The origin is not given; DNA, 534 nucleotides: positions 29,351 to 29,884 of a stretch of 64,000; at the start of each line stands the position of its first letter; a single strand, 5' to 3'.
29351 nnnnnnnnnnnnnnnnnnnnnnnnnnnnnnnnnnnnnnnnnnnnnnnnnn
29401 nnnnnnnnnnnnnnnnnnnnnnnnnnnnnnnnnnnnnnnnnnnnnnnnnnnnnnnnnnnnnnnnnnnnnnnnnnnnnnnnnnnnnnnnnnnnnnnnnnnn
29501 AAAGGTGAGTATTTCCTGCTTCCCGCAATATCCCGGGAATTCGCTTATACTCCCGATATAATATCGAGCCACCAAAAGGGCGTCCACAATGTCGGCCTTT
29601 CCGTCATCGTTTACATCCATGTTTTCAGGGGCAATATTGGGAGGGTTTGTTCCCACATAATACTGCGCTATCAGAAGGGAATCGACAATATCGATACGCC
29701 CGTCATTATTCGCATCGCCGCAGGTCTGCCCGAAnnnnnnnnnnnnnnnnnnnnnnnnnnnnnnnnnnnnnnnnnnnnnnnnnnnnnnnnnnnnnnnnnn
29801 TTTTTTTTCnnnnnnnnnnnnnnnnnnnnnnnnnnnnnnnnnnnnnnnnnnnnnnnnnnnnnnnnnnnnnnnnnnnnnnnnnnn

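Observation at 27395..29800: Type-I dockerin fused to a 25-repeat LRR (internalin-like) domain, plus a second near-identical dockerin at the window end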

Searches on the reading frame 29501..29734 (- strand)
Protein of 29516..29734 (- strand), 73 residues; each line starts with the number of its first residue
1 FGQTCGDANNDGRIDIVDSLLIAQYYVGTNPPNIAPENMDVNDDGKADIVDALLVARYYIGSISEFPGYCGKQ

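Call 73: search_solved_structures(query=window:29516-29734:-, max_evalue=0.1, show_alignments=3)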
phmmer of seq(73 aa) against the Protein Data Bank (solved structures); distinct sequences matched with E-value up to 0.1: 26.
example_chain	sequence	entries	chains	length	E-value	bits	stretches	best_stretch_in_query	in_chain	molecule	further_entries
4cj0_A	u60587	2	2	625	4.9e-08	36.5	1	5-67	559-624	ENDOGLUCANASE D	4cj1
1clc_A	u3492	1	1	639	5.3e-08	36.4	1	5-67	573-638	ENDOGLUCANASE CELD; EC: 3.2.1.4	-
4fl4_A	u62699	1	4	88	8.5e-08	35.8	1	2-67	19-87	Glycoside hydrolase family 9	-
1daq_A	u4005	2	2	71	1.7e-06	31.6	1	5-67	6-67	ENDOGLUCANASE SS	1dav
2mte_A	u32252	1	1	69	2e-06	31.4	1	5-67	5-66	Cellulose 1,4-beta-cellobiosidase (reducing end) CelS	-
2vn5_B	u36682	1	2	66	3e-06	30.8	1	5-68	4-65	ENDOGLUCANASE A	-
4uyq_B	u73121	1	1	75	2.4e-05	28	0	40-70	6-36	Cellulosomal scaffoldin adaptor protein B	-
4uyp_B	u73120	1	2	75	2.5e-05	27.9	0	40-70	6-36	Cellulosomal scaffoldin adaptor protein B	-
2vn6_B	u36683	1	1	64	4e-05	27.3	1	5-65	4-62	ENDOGLUCANASE A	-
2y3n_B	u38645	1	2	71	4.3e-05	27.2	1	4-59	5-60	CELLULOSOMAL FAMILY-48 PROCESSIVE GLYCOSIDE HYDROLASE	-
9qfa_A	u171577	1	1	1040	0.00015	25.5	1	6-59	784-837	Ruminococcus bromii Amy12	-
3ul4_B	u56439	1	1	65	0.0002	25.1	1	6-63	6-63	Cellulosome enzyme, dockerin type I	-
8x39_A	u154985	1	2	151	0.0002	25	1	4-67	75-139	Serine protease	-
8x3a_A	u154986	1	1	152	0.00021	25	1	4-67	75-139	Serine protease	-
4dh2_B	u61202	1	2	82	0.00074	23.3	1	5-68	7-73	Dockerin type 1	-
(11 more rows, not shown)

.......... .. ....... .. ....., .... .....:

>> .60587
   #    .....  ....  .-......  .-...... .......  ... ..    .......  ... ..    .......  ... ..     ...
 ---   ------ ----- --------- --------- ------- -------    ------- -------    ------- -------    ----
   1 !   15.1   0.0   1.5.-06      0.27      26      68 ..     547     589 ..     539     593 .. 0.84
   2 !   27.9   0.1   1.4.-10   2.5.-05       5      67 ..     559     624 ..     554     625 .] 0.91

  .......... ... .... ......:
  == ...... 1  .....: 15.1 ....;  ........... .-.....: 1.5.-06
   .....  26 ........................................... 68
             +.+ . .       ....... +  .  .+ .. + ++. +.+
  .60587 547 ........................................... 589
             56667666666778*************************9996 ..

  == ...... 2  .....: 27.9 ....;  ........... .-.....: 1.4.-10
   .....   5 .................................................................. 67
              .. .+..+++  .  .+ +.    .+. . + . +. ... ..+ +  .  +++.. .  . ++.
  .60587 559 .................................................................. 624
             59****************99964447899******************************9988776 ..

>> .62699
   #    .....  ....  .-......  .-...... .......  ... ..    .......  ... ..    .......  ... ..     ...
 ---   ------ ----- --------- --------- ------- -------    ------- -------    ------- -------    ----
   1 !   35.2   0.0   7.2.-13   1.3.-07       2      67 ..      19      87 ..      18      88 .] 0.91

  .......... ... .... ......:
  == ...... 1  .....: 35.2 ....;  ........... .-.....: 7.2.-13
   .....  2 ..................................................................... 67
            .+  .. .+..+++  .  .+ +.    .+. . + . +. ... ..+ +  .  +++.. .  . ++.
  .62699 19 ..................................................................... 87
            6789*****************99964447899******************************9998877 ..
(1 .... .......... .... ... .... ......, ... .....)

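Call 79: predict_structure(alignment_id=A7)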
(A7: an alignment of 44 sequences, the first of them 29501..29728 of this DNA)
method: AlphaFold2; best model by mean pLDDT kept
length: 76 residues; sequences in the alignment: 44
mean_pLDDT: 90.1   pTM: 0.78
mean pLDDT of the five models: 90.1, 90.0, 89.7, 89.4, 88.6
residues with pLDDT >= 90: 63; 70-90: 4; 50-70: 6; < 50: 3
segments of 3 or more residues with pLDDT < 50: none
pLDDT, mean of each block of 10 residues (from residue 1): 93 97 96 95 96 97 79 53
secondary structure, 60 per line:
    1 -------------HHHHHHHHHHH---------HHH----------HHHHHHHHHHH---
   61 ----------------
elements in order: H14-24 H47-57

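Call 81: fold_search(model_id=the predicted structure, library=pdb)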
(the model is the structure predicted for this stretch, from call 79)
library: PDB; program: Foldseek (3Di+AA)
matches with E <= 10: 53; with E <= 0.001: 24
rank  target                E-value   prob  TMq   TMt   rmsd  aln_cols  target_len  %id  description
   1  4uyp_B                3.3e-05  1.00  0.76  0.79   1.9        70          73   30  High resolution structure of the third cohesin ScaC in complex with the ScaB dockerin with a mutation in the N-termina (released 2015-04-15)
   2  4uyq_B                3.3e-05  1.00  0.75  0.77   2.2        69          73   32  High resolution structure of the third cohesin ScaC in complex with the ScaB dockerin with a mutation in the C-termina (released 2015-04-15)
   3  4fl4_G                8.4e-05  1.00  0.73  0.82   1.8        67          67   31  Scaffoldin conformation and dynamics revealed by a ternary complex from the Clostridium thermocellum cellulosome (released 2012-06-27)
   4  4dh2_B                1.7e-04  1.00  0.74  0.78   1.9        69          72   29  Crystal structure of Coh-OlpC(Cthe_0452)-Doc435(Cthe_0435) complex: A novel type I Cohesin-Dockerin complex from Clost (released 2012-11-28)
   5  6kge_D                2.5e-04  1.00  0.71  0.87   1.1        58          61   26  Crystal structure of CaDoc0917(R16D)-CaCohA2 complex at pH 5.5 (released 2020-07-08)
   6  5nrk_D                2.5e-04  1.00  0.71  0.79   2.2        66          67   27  Crystal structure of the sixth cohesin from Acetivibrio cellulolyticus' scaffoldin B in complex with Cel5 dockerin S15 (released 2018-01-31)
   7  3ul4_B                2.7e-04  1.00  0.74  0.88   1.4        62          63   32  Crystal structure of Coh-OlpA(Cthe_3080)-Doc918(Cthe_0918) complex: A novel type I Cohesin-Dockerin complex from Clost (released 2012-11-28)
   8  6kg9_MODEL_1_A        2.7e-04  1.00  0.65  0.72   4.4        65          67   26  Solution structure of CaDoc0917 from Clostridium acetobutylicum (released 2020-07-08)
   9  8x39_A                4.0e-04  1.00  0.74  0.42   2.0        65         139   31  Crystal structure of cellulosomal double-dockerin module of Clo1313_0689 from Clostridium thermocellum (released 2024-04-03)
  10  6kgf_D                4.0e-04  1.00  0.66  0.80   2.3        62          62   27  Crystal structure of CaDoc0917(R16D)-CaCohA2 complex at pH 8.2 (released 2020-07-08)
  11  4fl4_A                4.4e-04  1.00  0.69  0.76   2.6        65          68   35  Scaffoldin conformation and dynamics revealed by a ternary complex from the Clostridium thermocellum cellulosome (released 2012-06-27)
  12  5m2s_B                4.4e-04  1.00  0.71  0.69   2.4        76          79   30  R. flavefaciens' third ScaB cohesin in complex with a group 1 dockerin (released 2017-07-05)
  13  6kge_B                5.1e-04  1.00  0.65  0.80   2.7        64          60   28  Crystal structure of CaDoc0917(R16D)-CaCohA2 complex at pH 5.5 (released 2020-07-08)
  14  6kgf_B                7.0e-04  1.00  0.66  0.80   2.4        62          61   27  Crystal structure of CaDoc0917(R16D)-CaCohA2 complex at pH 8.2 (released 2020-07-08)
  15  2vn5_B                7.0e-04  1.00  0.64  0.84   3.1        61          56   28  The Clostridium cellulolyticum dockerin displays a dual binding mode for its cohesin partner (released 2008-05-20)
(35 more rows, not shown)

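Call 85: search_protein_representatives(protein=window:29516-29728:-)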
Query: 71 residues. Proteins with E-value up to 0.001 (for the whole library): 4375; up to 1e-10: 816; up to 1e-30: 4. The best 150 are listed.
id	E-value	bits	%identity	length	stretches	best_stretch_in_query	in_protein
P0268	8.7e-39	146.7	39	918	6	3-65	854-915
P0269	1.8e-36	139.4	40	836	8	4-58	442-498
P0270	1.0e-31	124.3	43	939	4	4-68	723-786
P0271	2.6e-31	123.0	37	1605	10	4-65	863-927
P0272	2.0e-30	120.2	38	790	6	2-65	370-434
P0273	1.5e-28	114.2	34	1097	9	4-54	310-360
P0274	3.5e-28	113.1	37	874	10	4-54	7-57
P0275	6.2e-28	112.3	52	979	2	3-66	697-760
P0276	9.4e-28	111.7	50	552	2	2-67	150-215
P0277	9.4e-28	111.7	43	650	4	3-68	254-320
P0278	3.7e-27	109.8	48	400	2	3-66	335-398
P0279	3.8e-27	109.8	44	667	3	4-64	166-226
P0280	6.3e-27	109.1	37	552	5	3-61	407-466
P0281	1.1e-26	108.3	56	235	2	5-65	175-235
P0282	2.1e-26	107.4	35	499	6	3-65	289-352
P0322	2.6e-18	81.8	64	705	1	1-67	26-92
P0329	1.5e-17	79.4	63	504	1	2-69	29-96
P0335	2.5e-17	78.6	64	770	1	3-66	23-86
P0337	2.8e-17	78.5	62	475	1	3-67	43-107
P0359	1.1e-16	76.6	62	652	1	2-66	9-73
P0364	1.3e-16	76.4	61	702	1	2-68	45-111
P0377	2.9e-16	75.3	56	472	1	3-68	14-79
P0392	7.3e-16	74.0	65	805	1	1-65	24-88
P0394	8.2e-16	73.9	59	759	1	2-67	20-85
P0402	1.1e-15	73.5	62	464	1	1-65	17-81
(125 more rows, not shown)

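Call 87: search_protein_families(library=pfam, proteins=[P0392, P0335, P0394, P0322, P0364, P0359, P0329, P0337, P0377, P0402], max_evalue=0.0001)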
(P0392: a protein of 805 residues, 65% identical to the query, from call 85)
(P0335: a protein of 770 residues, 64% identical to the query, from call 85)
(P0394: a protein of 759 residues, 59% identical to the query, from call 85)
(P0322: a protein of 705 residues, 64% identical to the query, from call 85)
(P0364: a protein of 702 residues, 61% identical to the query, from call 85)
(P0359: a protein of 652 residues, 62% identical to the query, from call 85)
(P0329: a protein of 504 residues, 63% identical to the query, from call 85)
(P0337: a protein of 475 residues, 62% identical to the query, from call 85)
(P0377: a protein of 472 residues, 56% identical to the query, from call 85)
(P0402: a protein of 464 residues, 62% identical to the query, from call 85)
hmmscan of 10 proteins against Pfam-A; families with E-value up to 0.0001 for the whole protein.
P0392 (805 aa): 2 families
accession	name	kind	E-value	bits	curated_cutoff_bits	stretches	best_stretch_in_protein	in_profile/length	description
PF00404.24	Dockerin_1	-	1.3e-09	38.6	22.9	1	26-77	1-53/57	Dockerin type I domain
PF01833.30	TIG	-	3.2e-07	30.7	20.9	1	278-371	1-72/84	IPT/TIG domain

P0335 (770 aa): 3 families
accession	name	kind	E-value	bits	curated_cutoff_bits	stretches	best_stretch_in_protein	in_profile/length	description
PF08309.17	LVIVD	-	2e-53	177.9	20.2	3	490-523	6-39/42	LVIVD repeat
PF00404.24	Dockerin_1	-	7.6e-09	36.1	22.9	1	24-76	2-55/57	Dockerin type I domain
PF09826.15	Beta_propel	-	1.8e-05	24.3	22.4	0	365-461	23-129/495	Beta propeller domain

P0394 (759 aa): 8 families
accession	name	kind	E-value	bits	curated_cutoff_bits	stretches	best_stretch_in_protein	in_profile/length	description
PF07632.16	Sde182_NH-like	-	3.9e-62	210.7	26.8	1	337-597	1-267/268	Cellulose-binding Sde182, nucleoside hydrolase-like domain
PF11721.14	Malectin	-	3e-27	96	23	1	95-251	2-160/163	Malectin domain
PF21027.3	Sde0182_C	-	1.2e-23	83.9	27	1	679-756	2-81/83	Cellulose-binding protein Sde0182, C-terminal domain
PF18911.6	PKD_4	-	6.5e-22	77.8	27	1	249-328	4-83/85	PKD domain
PF00801.26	PKD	-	2e-13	50.5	23.5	1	253-327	4-78/80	PKD domain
PF00404.24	Dockerin_1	-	1.5e-10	41.5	22.9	1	22-74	2-55/57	Dockerin type I domain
PF22352.2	K319L-like_PKD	-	2.4e-10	40.7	27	1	261-330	9-84/84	K319L-like, PKD domain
PF02010.21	REJ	-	3.5e-05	23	25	0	305-348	173-216/452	REJ domain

P0322 (705 aa): 3 families
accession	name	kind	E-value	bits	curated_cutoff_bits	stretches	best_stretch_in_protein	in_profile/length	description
PF17957.7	Big_7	-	3.7e-15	56.8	24.1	1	470-538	1-70/70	Bacterial Ig domain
PF00404.24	Dockerin_1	-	2.7e-10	40.7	22.9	1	28-81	1-55/57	Dockerin type I domain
PF02836.23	Glyco_hydro_2_C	-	1.3e-06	28.2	21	1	249-407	101-230/302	Glycosyl hydrolases family 2, TIM barrel domain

P0364 (702 aa): 2 families
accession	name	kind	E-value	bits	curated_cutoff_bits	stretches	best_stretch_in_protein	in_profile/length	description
PF19872.4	DUF6345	-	3.3e-59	200.5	26.9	1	500-699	21-219/221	Family of unknown function (DUF6345)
PF00404.24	Dockerin_1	-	2.3e-10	41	22.9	1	47-99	2-55/57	Dockerin type I domain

P0359 (652 aa): 1 family
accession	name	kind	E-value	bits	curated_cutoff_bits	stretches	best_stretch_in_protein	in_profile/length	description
PF00404.24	Dockerin_1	-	3e-11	43.8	22.9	1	11-63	2-55/57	Dockerin type I domain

P0329 (504 aa): 2 families
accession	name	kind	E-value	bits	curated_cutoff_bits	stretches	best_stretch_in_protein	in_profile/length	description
PF00404.24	Dockerin_1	-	3.5e-11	43.6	22.9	1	31-83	2-55/57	Dockerin type I domain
PF13229.12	Beta_helix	-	1.1e-05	25.6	25.9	0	260-353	68-147/158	Right handed beta helix region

P0337 (475 aa): 3 families
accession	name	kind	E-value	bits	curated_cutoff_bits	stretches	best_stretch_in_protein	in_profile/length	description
PF00722.28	Glyco_hydro_16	-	6.3e-21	75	22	1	285-458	9-162/175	Glycosyl hydrolases family 16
PF03935.22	SKN1_KRE6_Sbg1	-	2e-16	60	30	2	244-349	111-223/501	Beta-glucan synthesis-associated protein SKN1/KRE6/Sbg1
PF00404.24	Dockerin_1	-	9.5e-09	35.8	22.9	1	45-96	3-55/57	Dockerin type I domain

P0377 (472 aa): 4 families
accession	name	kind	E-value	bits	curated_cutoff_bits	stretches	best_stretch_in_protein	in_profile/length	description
PF00754.31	F5_F8_type_C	-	1.9e-16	60.8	28.2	1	97-212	2-126/127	F5/8 type C domain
PF22633.2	F5_F8_type_C_2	-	1.5e-15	58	27.8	1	112-197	3-91/91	NedA-like, galactose-binding domain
PF00722.28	Glyco_hydro_16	-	5.4e-14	52.5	22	1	277-465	10-173/175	Glycosyl hydrolases family 16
PF00404.24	Dockerin_1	-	1.7e-08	34.9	22.9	1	15-67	2-55/57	Dockerin type I domain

P0402 (464 aa): 2 families
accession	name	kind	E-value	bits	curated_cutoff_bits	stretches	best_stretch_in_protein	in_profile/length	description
PF13229.12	Beta_helix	-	6.8e-08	32.7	25.9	0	192-333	5-138/158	Right handed beta helix region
PF00404.24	Dockerin_1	-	7e-07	29.8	22.9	1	19-71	1-54/57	Dockerin type I domain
